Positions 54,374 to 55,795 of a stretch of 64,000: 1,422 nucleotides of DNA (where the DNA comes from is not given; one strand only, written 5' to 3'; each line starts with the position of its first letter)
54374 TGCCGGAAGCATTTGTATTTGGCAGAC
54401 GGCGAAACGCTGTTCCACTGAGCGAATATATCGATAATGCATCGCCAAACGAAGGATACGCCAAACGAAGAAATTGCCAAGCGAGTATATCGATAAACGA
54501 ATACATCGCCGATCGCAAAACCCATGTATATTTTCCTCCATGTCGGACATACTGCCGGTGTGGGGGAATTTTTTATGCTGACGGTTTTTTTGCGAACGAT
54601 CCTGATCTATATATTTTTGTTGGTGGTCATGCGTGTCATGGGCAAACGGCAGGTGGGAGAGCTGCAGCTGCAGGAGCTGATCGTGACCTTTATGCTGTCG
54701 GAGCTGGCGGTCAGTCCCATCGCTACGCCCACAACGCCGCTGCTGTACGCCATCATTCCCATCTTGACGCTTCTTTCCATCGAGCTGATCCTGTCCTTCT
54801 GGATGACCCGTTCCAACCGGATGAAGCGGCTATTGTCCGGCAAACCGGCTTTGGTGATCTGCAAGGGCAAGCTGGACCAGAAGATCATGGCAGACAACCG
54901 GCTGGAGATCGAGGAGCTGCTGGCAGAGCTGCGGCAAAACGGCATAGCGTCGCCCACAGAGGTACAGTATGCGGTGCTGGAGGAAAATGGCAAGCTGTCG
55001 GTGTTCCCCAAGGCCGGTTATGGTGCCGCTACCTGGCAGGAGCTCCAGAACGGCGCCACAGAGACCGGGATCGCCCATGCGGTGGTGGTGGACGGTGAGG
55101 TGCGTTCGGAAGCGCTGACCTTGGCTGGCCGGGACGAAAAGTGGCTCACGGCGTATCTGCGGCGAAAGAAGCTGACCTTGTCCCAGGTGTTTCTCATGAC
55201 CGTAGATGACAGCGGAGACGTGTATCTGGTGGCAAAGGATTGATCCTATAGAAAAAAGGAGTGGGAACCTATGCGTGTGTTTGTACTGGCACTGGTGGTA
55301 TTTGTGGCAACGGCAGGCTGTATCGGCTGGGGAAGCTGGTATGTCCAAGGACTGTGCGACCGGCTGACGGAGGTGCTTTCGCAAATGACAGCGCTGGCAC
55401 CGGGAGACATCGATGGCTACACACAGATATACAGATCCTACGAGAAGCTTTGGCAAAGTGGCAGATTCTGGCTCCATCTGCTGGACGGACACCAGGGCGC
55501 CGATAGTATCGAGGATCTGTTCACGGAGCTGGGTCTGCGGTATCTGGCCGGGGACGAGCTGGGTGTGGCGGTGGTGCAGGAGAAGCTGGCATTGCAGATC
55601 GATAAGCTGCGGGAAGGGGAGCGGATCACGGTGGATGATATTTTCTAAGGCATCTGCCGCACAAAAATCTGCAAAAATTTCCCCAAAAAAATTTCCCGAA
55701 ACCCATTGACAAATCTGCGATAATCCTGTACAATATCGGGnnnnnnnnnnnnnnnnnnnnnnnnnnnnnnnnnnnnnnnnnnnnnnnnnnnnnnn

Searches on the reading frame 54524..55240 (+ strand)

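Call 14: search_protein_families(library=pfam, proteins=[window:54524-55240:+], max_evalue=0.001)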
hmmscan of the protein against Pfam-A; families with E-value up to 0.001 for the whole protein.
window:54524-55240:+ (239 aa): 1 family
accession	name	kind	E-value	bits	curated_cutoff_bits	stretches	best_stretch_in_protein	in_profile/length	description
PF04239.17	DUF421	-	6.8e-36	123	23.6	1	96-228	2-129/129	YetF C-terminal domain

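Call 66: search_protein_families(library=ncbifam, proteins=[window:54524-55240:+], max_evalue=0.001)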
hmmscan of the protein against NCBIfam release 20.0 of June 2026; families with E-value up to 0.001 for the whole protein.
window:54524-55240:+ (239 aa): 0 families

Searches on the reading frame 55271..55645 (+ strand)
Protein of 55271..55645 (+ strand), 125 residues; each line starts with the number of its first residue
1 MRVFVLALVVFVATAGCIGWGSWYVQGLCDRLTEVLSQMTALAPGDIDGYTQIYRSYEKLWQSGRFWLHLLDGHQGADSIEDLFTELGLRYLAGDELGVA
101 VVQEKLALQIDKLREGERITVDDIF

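Call 14: search_protein_families(library=pfam, proteins=[window:55271-55645:+], max_evalue=0.001)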
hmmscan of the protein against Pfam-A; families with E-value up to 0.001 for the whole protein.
window:55271-55645:+ (125 aa): 1 family
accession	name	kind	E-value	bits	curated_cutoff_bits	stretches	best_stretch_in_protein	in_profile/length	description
PF14276.11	DUF4363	-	9.7e-06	26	27.5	1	20-122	2-105/107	Domain of unknown function (DUF4363)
